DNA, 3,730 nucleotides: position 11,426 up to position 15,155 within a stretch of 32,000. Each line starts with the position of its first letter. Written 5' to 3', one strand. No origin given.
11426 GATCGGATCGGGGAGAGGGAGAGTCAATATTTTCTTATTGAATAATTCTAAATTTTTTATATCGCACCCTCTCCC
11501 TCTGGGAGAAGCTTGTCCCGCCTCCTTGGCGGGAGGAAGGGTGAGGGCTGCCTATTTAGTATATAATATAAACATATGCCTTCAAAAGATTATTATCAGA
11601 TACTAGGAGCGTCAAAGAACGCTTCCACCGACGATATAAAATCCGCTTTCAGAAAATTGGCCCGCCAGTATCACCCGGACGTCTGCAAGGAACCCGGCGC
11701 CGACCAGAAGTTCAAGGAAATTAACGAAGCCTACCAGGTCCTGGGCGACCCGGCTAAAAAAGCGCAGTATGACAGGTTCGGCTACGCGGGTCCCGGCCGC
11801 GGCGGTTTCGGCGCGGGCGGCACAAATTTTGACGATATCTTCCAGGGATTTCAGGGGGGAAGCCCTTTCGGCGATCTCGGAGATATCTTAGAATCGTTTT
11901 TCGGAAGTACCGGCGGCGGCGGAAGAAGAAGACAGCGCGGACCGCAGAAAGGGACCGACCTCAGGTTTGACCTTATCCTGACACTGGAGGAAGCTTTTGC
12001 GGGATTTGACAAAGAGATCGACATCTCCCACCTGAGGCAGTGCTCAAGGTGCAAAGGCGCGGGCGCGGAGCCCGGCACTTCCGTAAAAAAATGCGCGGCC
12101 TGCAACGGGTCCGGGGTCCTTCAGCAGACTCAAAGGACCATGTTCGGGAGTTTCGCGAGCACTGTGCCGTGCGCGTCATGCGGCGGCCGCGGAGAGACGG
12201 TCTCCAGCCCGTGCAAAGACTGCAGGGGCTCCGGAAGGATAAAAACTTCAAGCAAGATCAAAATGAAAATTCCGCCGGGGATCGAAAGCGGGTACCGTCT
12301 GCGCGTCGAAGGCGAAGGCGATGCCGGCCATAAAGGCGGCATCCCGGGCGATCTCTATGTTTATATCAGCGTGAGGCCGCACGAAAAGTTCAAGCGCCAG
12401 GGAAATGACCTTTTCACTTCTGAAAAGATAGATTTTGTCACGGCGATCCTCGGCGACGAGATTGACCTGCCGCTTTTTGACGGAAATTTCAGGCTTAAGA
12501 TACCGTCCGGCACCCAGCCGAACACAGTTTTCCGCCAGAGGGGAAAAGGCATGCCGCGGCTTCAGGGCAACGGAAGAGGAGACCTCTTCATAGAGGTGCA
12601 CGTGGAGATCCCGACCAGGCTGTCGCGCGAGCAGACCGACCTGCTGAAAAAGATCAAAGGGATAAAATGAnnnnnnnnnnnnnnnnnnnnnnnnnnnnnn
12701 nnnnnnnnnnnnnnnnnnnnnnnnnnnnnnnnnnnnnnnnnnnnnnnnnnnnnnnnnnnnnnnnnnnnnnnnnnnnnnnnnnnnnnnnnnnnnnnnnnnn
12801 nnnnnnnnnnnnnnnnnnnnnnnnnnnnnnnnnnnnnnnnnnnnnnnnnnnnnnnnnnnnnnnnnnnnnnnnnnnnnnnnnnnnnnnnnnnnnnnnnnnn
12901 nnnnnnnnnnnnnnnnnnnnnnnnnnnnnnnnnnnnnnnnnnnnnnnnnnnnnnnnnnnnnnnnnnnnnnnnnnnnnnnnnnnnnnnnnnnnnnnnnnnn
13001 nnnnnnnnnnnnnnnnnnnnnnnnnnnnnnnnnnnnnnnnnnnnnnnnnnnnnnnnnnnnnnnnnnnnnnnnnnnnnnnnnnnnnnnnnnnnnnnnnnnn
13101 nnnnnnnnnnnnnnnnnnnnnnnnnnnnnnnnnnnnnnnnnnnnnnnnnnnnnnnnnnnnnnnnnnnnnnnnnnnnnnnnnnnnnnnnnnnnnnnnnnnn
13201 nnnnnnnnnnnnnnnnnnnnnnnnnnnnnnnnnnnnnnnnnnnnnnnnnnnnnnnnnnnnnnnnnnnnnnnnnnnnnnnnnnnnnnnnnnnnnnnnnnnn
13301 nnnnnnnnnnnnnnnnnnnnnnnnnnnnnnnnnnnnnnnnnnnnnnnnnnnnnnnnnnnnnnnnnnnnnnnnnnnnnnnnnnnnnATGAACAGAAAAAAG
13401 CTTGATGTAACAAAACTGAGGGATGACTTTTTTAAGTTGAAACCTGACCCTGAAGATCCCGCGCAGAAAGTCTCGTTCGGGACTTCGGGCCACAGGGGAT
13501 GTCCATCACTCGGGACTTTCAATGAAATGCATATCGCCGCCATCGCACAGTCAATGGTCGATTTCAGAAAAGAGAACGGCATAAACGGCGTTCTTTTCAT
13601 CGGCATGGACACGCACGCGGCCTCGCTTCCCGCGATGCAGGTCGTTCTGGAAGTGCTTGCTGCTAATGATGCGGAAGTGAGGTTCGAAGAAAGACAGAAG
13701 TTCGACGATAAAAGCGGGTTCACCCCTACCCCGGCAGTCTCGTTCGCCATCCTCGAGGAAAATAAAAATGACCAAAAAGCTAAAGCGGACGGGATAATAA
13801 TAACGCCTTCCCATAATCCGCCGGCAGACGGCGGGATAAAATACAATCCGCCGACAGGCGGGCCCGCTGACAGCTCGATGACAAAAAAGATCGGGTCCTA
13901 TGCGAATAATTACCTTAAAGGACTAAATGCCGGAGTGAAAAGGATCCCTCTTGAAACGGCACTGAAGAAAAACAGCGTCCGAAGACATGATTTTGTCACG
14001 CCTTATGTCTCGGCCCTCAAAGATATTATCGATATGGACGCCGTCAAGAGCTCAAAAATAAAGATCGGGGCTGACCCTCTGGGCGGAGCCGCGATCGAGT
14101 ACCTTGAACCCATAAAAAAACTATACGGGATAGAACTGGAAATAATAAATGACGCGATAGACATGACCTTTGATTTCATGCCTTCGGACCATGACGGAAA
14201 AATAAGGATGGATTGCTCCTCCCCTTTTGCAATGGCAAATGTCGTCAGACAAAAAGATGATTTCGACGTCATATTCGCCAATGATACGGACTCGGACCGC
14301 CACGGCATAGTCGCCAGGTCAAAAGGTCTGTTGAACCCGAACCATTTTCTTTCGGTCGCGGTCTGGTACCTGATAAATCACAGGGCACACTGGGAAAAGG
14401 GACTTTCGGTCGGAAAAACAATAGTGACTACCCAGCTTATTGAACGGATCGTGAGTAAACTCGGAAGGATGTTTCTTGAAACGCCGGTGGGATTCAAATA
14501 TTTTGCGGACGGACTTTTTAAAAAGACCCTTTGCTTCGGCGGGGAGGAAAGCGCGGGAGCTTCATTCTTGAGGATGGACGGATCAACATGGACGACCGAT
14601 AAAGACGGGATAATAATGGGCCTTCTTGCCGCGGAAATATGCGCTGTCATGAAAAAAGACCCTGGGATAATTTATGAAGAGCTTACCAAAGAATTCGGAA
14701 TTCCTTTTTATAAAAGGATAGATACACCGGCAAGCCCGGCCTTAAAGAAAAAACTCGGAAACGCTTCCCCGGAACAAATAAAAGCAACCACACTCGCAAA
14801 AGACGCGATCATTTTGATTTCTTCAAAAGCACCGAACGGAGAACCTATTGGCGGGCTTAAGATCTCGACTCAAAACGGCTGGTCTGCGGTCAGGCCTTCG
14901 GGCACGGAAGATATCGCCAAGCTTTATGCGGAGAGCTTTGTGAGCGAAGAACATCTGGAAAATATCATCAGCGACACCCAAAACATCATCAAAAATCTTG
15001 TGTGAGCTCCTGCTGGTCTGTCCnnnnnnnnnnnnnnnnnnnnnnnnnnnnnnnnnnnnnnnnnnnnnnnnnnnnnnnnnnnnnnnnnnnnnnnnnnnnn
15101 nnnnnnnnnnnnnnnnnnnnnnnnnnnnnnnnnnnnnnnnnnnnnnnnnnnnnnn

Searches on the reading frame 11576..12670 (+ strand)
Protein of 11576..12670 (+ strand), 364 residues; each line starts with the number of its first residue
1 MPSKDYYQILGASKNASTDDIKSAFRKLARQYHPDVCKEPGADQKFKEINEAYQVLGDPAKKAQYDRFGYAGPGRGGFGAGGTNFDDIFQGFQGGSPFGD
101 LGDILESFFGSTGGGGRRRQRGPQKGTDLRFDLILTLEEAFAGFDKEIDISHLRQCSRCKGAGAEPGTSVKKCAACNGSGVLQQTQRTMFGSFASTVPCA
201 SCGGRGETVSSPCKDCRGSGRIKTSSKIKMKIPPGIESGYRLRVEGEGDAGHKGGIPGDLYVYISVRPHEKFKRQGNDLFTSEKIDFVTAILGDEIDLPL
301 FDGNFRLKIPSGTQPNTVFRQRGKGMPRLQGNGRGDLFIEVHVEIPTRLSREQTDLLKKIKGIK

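Call 6: search_protein_families(library=ncbifam, proteins=[window:11576-12670:+], max_evalue=0.1)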
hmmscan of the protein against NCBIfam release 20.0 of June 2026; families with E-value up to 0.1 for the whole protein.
window:11576-12670:+ (364 aa): 21 families
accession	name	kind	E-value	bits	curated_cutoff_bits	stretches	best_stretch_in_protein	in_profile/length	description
TIGR02349.1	DnaJ_bact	equivalog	4.7e-130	434.1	377.2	1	5-361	1-351/354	molecular chaperone DnaJ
NF008035.0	PRK10767.1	subfamily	8.7e-118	393.6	338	1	1-361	1-345/374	molecular chaperone DnaJ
NF010885.0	PRK14292.1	equivalog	3.7e-110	368.4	585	1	4-359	2-344/371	chaperone protein DnaJ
NF010894.0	PRK14301.1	equivalog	5.1e-108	361.4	548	1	2-361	2-348/373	chaperone protein DnaJ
NF010871.0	PRK14278.1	equivalog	1.6e-102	343.2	502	1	3-362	2-349/378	molecular chaperone DnaJ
NF010874.0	PRK14281.1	equivalog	5.3e-98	328.7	619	1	4-361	3-370/397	chaperone protein DnaJ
NF010872.0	PRK14279.1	equivalog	7.2e-86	288.8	556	1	4-359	9-374/394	molecular chaperone DnaJ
NF010892.0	PRK14299.1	equivalog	4.6e-66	223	392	2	2-173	2-175/291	chaperone protein DnaJ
NF037946.1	terminal_TopJ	equivalog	1.3e-55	189.3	300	2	4-92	5-90/810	terminal organelle assembly protein TopJ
NF007618.0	PRK10266.1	equivalog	1.3e-47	162.8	403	2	2-148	2-139/306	curved DNA-binding protein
TIGR03835.1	termin_org_DnaJ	equivalog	7.2e-33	114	512.25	2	4-92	2-87/871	terminal organelle assembly protein TopJ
NF050028.1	CldAdptActJ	equivalog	1.6e-09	38.1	150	1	5-65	3-69/93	cold adaptation protein ActJcold adaptation protein ActJ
NF058604.1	RtpA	equivalog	5.3e-07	29.6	65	2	197-225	10-38/50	anti-TRAP protein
TIGR00714.1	hscB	equivalog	3.9e-06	27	46.75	1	21-65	8-56/156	Fe-S protein assembly co-chaperone HscB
NF006948.0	PRK09430.1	equivalog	4e-05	23.4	162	1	5-54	201-258/267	co-chaperone DjlA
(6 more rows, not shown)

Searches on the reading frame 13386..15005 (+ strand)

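Call 4: search_protein_families(library=pfam, proteins=[window:13386-15005:+], max_evalue=0.1)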
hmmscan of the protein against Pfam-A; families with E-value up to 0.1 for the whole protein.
window:13386-15005:+ (539 aa): 4 families
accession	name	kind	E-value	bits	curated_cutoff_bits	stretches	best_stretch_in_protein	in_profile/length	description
PF02878.22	PGM_PMM_I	-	3.1e-27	95.4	22.5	1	29-175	2-133/138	Phosphoglucomutase/phosphomannomutase, alpha/beta/alpha domain I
PF02880.22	PGM_PMM_III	-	9.2e-26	90.7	20.7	1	317-436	1-114/115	Phosphoglucomutase/phosphomannomutase, alpha/beta/alpha domain III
PF02879.22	PGM_PMM_II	-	6.4e-12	46.4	29.3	1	206-310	2-100/103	Phosphoglucomutase/phosphomannomutase, alpha/beta/alpha domain II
PF00408.26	PGM_PMM_IV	-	3e-09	37.3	23.1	1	481-528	16-62/68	Phosphoglucomutase/phosphomannomutase, C-terminal domain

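Call 6: search_protein_families(library=ncbifam, proteins=[window:13386-15005:+], max_evalue=0.1)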
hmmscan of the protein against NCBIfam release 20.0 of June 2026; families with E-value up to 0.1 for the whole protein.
window:13386-15005:+ (539 aa): 6 families
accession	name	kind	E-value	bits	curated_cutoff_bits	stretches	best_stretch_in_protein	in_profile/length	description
TIGR01132.1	pgm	equivalog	4.9e-225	748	778.05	1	6-537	17-543/546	phosphoglucomutase (alpha-D-glucose-1,6-bisphosphate-dependent)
TIGR03990.1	Arch_GlmM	equivalog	1.4e-33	116.5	439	1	31-532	4-441/444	phosphoglucosamine mutase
NF005737.0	PRK07564.1-1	equivalog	3e-29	102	378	1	25-447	10-417/543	alpha-D-glucose phosphate-specific phosphoglucomutase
TIGR01455.1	glmM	equivalog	1.1e-16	60.6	447.55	1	109-436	71-363/442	phosphoglucosamine mutase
NF007088.0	PRK09542.1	equivalog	4.8e-12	45.6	618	1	133-536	96-454/456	phosphomannomutase/phosphoglucomutase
NF046027.1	PhglucPhmanMutPgmG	equivalog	3.8e-09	35.7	600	1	110-324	78-264/460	phosphoglucomutase/phosphomannomutase PgmG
